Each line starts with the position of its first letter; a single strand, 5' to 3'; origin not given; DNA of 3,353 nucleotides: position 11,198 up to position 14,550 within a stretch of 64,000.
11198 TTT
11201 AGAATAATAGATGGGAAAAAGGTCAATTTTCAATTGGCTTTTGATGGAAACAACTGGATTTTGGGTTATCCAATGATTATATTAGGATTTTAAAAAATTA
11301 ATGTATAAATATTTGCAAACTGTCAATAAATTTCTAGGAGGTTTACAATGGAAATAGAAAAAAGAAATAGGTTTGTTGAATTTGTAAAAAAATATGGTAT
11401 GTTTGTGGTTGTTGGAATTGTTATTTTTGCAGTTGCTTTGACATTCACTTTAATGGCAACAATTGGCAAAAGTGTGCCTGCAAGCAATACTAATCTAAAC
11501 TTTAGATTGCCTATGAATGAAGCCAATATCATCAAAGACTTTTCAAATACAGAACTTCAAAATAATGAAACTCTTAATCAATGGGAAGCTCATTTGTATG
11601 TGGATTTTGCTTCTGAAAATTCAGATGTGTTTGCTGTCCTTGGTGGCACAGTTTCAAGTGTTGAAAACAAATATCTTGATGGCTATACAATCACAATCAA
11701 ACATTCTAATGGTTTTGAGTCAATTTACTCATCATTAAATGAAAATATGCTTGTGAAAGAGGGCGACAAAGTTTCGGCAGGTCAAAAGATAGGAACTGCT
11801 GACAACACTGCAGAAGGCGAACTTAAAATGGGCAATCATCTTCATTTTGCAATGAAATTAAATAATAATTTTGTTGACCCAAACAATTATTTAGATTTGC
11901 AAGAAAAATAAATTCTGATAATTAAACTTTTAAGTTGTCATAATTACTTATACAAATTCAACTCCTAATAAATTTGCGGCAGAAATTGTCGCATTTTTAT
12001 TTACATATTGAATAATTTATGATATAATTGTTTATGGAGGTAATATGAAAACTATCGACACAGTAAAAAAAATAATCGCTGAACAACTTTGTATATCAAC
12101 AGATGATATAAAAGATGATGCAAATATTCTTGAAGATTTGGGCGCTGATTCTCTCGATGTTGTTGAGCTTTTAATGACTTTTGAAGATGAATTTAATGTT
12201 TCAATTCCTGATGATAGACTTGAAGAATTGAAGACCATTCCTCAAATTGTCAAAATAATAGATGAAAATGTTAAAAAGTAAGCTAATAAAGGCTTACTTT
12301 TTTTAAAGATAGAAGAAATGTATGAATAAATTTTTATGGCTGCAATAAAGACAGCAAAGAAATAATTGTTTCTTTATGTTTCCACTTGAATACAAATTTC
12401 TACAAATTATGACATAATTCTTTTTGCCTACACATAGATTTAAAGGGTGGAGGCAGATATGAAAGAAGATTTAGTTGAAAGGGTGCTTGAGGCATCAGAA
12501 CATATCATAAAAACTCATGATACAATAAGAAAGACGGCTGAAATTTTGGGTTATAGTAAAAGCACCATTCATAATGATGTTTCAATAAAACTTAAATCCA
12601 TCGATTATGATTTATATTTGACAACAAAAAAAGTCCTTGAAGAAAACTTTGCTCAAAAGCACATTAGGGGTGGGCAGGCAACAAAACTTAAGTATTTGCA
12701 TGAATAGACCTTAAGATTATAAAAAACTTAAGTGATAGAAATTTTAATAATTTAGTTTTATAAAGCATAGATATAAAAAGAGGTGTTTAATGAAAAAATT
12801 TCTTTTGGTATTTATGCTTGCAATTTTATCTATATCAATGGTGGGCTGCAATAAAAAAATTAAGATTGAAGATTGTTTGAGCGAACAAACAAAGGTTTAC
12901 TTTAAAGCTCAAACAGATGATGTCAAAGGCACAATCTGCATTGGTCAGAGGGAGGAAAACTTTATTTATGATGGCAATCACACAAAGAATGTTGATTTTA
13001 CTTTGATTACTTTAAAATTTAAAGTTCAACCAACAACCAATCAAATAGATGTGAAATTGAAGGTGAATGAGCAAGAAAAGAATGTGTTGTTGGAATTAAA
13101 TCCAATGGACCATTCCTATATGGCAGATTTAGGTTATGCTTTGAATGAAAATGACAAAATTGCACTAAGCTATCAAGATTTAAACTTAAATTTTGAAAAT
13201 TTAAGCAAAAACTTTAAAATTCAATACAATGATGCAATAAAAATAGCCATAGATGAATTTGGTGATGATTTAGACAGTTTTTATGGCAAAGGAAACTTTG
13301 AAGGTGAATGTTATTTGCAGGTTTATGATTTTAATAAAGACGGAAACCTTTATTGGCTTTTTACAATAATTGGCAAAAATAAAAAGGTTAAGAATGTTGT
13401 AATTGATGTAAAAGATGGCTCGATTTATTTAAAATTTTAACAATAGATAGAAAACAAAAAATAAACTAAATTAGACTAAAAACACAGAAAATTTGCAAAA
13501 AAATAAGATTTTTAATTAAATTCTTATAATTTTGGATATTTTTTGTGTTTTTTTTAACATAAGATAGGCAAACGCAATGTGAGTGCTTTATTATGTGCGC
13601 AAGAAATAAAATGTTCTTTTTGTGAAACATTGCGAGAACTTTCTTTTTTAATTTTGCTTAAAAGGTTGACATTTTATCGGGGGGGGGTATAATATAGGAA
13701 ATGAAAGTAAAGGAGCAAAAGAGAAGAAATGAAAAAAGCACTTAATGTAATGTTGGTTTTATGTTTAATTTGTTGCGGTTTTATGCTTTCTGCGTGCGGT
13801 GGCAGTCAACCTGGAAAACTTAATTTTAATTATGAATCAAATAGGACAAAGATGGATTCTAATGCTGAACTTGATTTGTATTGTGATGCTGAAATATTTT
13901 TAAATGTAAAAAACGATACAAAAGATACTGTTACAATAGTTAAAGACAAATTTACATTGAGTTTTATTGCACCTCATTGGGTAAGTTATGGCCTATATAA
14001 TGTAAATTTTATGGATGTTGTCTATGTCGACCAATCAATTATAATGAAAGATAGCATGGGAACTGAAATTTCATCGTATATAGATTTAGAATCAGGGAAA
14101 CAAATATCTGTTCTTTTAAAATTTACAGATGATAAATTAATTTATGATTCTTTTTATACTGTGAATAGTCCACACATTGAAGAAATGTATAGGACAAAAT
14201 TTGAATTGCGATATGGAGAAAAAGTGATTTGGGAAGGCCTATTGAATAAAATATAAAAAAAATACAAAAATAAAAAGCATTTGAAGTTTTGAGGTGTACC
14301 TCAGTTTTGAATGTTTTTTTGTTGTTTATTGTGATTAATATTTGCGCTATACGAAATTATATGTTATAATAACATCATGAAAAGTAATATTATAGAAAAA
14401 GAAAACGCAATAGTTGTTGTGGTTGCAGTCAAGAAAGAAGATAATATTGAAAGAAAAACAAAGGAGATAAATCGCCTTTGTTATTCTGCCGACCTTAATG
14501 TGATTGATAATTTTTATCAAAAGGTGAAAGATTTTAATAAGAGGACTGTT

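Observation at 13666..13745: G9 homopolymer inside the -35/-10 spacer of a consensus promoter upstream of a lipoprotein gene: candidate phase-variation switch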

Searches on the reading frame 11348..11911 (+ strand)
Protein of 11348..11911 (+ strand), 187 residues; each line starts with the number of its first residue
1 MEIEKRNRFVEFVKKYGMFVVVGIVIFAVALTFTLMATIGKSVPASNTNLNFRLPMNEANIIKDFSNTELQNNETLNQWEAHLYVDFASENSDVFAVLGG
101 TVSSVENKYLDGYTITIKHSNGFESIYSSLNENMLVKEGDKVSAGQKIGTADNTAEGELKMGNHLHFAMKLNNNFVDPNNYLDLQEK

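Call 60: find_encoding_contigs(protein=window:11348-11911:+, flank=4000, max_places=10)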
Protein window:11348-11911:+ (187 aa): 3 contigs read that carry it; 2 places shown.
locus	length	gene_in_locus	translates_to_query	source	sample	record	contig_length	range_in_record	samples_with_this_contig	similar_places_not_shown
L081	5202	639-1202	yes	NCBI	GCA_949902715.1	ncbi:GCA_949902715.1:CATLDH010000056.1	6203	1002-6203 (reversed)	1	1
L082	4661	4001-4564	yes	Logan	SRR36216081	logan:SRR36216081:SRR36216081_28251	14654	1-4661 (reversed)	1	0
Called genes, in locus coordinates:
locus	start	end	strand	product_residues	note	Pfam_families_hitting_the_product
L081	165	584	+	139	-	-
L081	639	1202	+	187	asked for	PF01551:Peptidase_M23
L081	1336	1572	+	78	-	PF23297:ACP_SdgA_C (weak), PF00550:PP-binding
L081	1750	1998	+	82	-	PF12116:SpoIIID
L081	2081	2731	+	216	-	-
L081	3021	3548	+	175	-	-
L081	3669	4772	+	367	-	PF13167:GTP-bdg_N, PF16360:GTP-bdg_M, PF01926:MMR_HSR1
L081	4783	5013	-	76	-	PF08984:DUF1858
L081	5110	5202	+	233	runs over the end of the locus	PF05239:PRC (faint)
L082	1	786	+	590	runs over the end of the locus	-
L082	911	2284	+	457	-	PF03706:LPG_synthase_TM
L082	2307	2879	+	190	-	-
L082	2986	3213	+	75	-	-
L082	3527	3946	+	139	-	-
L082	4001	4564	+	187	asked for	PF01551:Peptidase_M23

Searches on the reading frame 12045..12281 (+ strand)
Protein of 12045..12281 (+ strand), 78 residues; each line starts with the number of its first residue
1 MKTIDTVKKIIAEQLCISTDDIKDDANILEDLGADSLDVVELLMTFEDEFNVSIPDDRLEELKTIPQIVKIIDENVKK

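Call 29: find_encoding_contigs(protein=window:12045-12281:+, flank=4000, max_places=10)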
Protein window:12045-12281:+ (78 aa): 3 contigs read that carry it; 2 places shown.
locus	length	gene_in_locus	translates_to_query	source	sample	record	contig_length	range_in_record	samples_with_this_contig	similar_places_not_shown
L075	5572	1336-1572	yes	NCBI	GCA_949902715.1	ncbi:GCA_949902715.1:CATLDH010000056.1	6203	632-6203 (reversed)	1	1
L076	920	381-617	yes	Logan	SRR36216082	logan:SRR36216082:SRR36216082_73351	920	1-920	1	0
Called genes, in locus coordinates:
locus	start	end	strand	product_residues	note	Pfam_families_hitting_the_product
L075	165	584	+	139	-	-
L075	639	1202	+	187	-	PF01551:Peptidase_M23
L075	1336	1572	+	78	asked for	PF23297:ACP_SdgA_C (weak), PF00550:PP-binding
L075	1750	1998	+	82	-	PF12116:SpoIIID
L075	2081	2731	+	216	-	-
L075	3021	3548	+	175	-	-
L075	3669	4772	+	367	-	PF13167:GTP-bdg_N, PF16360:GTP-bdg_M, PF01926:MMR_HSR1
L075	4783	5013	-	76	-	PF08984:DUF1858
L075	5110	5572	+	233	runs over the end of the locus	PF05239:PRC (faint)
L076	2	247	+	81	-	?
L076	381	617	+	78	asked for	PF23297:ACP_SdgA_C (weak), PF00550:PP-binding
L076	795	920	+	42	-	?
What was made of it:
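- Tried and rejected: G10 therefore could not be cross-checked (calls 29, 60).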

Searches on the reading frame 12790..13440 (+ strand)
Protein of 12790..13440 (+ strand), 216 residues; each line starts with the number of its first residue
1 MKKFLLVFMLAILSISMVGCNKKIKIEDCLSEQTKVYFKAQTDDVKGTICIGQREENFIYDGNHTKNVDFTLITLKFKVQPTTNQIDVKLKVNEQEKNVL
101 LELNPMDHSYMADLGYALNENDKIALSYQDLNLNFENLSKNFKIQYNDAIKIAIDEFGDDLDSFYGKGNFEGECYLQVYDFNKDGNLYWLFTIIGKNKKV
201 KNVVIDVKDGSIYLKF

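Call 13: find_encoding_contigs(protein=window:12790-13440:+, flank=3000, max_places=10)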
Protein window:12790-13440:+ (216 aa): 4 contigs read that carry it; 3 places shown.
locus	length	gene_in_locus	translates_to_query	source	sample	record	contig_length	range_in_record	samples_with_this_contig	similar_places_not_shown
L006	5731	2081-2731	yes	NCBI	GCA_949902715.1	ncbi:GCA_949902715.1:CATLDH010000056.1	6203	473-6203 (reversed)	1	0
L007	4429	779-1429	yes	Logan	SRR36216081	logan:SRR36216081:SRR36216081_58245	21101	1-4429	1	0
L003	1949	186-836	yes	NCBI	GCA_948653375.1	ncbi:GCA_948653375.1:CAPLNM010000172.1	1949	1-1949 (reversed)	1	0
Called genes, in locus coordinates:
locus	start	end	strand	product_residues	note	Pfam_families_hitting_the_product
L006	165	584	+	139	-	-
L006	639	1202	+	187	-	PF01551:Peptidase_M23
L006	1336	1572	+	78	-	PF23297:ACP_SdgA_C (weak), PF00550:PP-binding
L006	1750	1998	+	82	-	PF12116:SpoIIID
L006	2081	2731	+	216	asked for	-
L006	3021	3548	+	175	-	-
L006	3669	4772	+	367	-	PF13167:GTP-bdg_N, PF16360:GTP-bdg_M, PF01926:MMR_HSR1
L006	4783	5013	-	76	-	PF08984:DUF1858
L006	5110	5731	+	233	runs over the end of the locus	PF05239:PRC (faint)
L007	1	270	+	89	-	?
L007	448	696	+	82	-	PF12116:SpoIIID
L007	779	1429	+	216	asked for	-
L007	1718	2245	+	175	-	-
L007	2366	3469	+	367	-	PF13167:GTP-bdg_N, PF16360:GTP-bdg_M, PF01926:MMR_HSR1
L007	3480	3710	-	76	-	PF08984:DUF1858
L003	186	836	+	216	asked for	-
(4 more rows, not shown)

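Call 23: search_protein_families(library=pfam, proteins=[window:12790-13437:+], max_evalue=1)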
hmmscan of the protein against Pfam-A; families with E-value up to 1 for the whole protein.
window:12790-13437:+ (216 aa): 1 family
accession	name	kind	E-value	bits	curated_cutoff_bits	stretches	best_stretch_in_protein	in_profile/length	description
PF16258.11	DUF4912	-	0.044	14.5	29.4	1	87-124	60-97/118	Domain of unknown function (DUF4912)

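Call 50: find_homologous_proteins(query=window:12790-13437:+, max_evalue=1e-10)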
Query window:12790-13437:+ (216 aa): 16 proteins with E <= 1e-10 among 242 candidates.
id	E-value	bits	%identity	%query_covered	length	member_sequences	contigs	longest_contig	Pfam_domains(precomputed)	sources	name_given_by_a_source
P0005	1.6e-137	474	100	100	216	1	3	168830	-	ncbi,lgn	-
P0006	2.2e-108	379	78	100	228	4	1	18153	-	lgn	-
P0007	1.0e-102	360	73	100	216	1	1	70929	-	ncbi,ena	-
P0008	1.1e-99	350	71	100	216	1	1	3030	-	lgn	-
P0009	2.1e-84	300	59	100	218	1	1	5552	-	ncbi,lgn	-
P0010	1.3e-64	236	52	98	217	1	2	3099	-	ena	-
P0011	3.4e-63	231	48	100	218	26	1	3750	-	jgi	-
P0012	6.5e-62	227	51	98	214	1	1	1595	-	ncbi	-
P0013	5.5e-56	208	48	98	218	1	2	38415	-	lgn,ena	-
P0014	5.9e-55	204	47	98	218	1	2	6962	-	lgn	-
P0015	4.5e-53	198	46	100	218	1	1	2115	-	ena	-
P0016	2.0e-48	183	45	97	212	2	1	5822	-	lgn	-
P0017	3.2e-46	176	40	98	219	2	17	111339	-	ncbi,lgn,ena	-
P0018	2.7e-44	169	42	97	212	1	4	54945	-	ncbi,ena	-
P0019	6.3e-41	158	41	97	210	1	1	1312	-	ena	-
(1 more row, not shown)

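Call 51: find_encoding_contigs(protein=P0006, flank=3000, max_places=10)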
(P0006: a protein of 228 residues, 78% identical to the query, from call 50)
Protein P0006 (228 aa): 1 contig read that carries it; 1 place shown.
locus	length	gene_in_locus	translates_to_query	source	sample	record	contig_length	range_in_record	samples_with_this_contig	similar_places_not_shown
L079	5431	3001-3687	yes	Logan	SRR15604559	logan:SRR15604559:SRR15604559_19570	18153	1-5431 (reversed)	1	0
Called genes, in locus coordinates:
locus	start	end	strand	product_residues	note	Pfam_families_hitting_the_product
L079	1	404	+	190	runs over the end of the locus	-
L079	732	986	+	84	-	-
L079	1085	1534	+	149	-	-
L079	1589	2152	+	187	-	PF01551:Peptidase_M23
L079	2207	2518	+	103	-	PF00550:PP-binding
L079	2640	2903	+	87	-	PF12116:SpoIIID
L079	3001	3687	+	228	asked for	-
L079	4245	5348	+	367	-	PF13167:GTP-bdg_N, PF16360:GTP-bdg_M, PF01926:MMR_HSR1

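Call 52: find_encoding_contigs(protein=P0008, flank=3000, max_places=10)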
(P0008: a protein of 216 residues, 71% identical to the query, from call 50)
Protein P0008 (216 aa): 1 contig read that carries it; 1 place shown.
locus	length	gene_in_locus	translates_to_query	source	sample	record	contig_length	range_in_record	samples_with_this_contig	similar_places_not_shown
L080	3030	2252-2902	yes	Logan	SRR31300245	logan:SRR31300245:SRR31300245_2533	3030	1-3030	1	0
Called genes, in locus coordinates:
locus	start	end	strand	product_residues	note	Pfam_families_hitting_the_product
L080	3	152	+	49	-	?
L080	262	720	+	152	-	-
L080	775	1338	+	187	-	PF01551:Peptidase_M23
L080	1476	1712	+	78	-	PF00550:PP-binding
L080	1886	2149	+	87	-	PF12116:SpoIIID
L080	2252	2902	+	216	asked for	-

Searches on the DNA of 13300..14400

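Call 24: search_rna_families(source=window, start=13300, end=14400, threshold=evalue, max_evalue=5)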
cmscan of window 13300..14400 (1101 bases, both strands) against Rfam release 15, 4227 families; matches with E-value up to 5: 4.
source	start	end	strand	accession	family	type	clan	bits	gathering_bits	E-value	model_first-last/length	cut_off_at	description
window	13857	13925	+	RF01605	plasmodium_snoR30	Gene; snRNA; snoRNA; CD-box;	-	27.3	43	0.092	1-74/74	no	small nucleolar RNA snoR30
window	14123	14206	+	RF00471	snosnR48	Gene; snRNA; snoRNA; CD-box;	CL00066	24.5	60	2.8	1-105/105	no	Small nucleolar RNA snR48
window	13606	13676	+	RF03749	MIR2617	Gene; miRNA;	-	21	46.5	1.3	1-86/86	no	MIR2617 microRNA precursor family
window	13933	14027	-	RF04188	Hovlinc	Gene; ribozyme;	-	15.1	42.3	3.9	1-170/170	no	Hovlinc ribozyme (hominin vlincRNA-located)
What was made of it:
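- Tried and rejected: Rfam found nothing in 13300-14400 (call 24).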

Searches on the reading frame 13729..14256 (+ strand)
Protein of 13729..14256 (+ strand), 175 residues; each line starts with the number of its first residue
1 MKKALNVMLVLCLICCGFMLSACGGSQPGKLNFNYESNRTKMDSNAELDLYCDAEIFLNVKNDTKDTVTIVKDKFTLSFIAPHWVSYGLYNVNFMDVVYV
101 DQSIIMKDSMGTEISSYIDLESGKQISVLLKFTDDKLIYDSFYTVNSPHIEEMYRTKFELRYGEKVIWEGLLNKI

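Call 5: find_encoding_contigs(protein=window:13729-14256:+, flank=3000, max_places=10)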
Protein window:13729-14256:+ (175 aa): 4 contigs read that carry it; 3 places shown.
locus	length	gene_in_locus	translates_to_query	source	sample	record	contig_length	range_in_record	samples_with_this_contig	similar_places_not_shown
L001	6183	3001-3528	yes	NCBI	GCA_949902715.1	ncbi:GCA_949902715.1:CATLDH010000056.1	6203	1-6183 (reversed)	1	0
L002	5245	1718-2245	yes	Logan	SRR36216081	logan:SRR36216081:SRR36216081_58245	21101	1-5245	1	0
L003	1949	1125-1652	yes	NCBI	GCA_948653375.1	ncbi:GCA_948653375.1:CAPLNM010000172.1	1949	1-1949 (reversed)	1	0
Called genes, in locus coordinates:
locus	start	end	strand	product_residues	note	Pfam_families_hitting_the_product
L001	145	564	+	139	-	-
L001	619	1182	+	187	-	PF01551:Peptidase_M23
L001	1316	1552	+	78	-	PF23297:ACP_SdgA_C (weak), PF00550:PP-binding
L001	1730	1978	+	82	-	PF12116:SpoIIID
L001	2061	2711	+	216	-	-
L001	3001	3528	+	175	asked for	-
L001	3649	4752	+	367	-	PF13167:GTP-bdg_N, PF16360:GTP-bdg_M, PF01926:MMR_HSR1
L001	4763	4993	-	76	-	PF08984:DUF1858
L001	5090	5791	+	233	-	PF05239:PRC (faint)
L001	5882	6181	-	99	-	?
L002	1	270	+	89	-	?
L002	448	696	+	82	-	PF12116:SpoIIID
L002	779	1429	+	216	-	-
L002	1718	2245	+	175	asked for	-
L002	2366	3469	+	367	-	PF13167:GTP-bdg_N, PF16360:GTP-bdg_M, PF01926:MMR_HSR1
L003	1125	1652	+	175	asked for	-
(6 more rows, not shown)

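Call 9: find_homologous_proteins(query=window:13729-14253:+, max_evalue=0.001)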
Query window:13729-14253:+ (175 aa): 1 proteins with E <= 0.001 among 99 candidates.
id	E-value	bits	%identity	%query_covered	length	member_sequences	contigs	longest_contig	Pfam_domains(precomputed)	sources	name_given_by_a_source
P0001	1.3e-112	392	100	100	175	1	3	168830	-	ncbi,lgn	-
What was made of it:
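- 13729..14256 (+): Orphan lipoprotein gene lipo2 (175 aa). Signal peptide residues 1-22, lipobox LSAC, lipidated Cys23 at 13795-13797. Only itself among 5.8 billion proteins (call 9).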

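Call 23: search_protein_families(library=pfam, proteins=[window:13729-14253:+], max_evalue=1)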
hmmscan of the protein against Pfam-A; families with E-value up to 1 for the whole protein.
window:13729-14253:+ (175 aa): 1 family
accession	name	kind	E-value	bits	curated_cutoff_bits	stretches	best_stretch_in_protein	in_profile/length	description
PF07828.18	PA-IL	-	0.13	12.7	22.5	1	62-111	11-62/121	PA-IL-like protein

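Call 28: search_protein_representatives(protein=window:13729-14253:+)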
Query: 175 residues. Proteins with E-value up to 0.001 (for the whole library): 4; up to 1e-10: 3; up to 1e-30: 1. The best 4 are listed.
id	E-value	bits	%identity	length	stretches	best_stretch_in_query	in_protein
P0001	4.2e-113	391.5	100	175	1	1-175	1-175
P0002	6.0e-21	91.6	30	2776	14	5-43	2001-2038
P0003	4.2e-13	66.1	30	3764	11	11-43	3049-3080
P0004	1.3e-06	45.0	37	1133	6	105-143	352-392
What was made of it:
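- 13729..14256 (+): Only itself plus three giant repetitive proteins among 1.84 billion representatives (call 28).
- Checked: Only the downstream one is a true orphan (calls 9, 28).
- lipo2 has no homologue anywhere (calls 9, 28).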

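Call 54: predict_structure(protein=window:13729-14253:+)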
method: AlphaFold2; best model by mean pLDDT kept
length: 175 residues; sequences in the alignment: 1
mean_pLDDT: 37.9   pTM: 0.33
mean pLDDT of the five models: 37.9, 36.4, 35.6, 34.9, 32.6
residues with pLDDT >= 90: 0; 70-90: 5; 50-70: 28; < 50: 142
segments of 3 or more residues with pLDDT < 50: 18-133, 144-153, 160-175
pLDDT, mean of each block of 10 residues (from residue 1): 65 59 35 31 28 36 33 26 20 24 29 30 43 52 47 51 36 33
secondary structure, 60 per line:
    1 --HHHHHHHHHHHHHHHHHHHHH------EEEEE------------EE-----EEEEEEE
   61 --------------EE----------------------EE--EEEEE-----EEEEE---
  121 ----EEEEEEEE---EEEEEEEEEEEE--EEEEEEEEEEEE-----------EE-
elements in order: H3-23 E30-34 E54-60 E103-107 E113-117 E125-132 E136-147 E150-161
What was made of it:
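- Tried and rejected: AlphaFold2 on lipo2 alone gave mean pLDDT 37.9, which is unusable, so no fold search was run (call 54).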

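Call 74: list_cluster_members(proteins=[P0001, P0005])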
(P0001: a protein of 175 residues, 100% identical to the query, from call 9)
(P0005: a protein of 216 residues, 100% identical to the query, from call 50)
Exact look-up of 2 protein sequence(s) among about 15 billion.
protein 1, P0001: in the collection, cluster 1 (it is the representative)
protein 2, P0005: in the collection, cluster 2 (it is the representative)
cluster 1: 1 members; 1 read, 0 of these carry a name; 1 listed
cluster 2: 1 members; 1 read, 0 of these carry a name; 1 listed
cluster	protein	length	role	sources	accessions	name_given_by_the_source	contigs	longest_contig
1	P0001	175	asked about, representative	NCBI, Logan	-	-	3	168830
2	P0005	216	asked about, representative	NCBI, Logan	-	-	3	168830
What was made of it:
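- Tried and rejected: The cluster-member look-up added no accessions (call 74).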
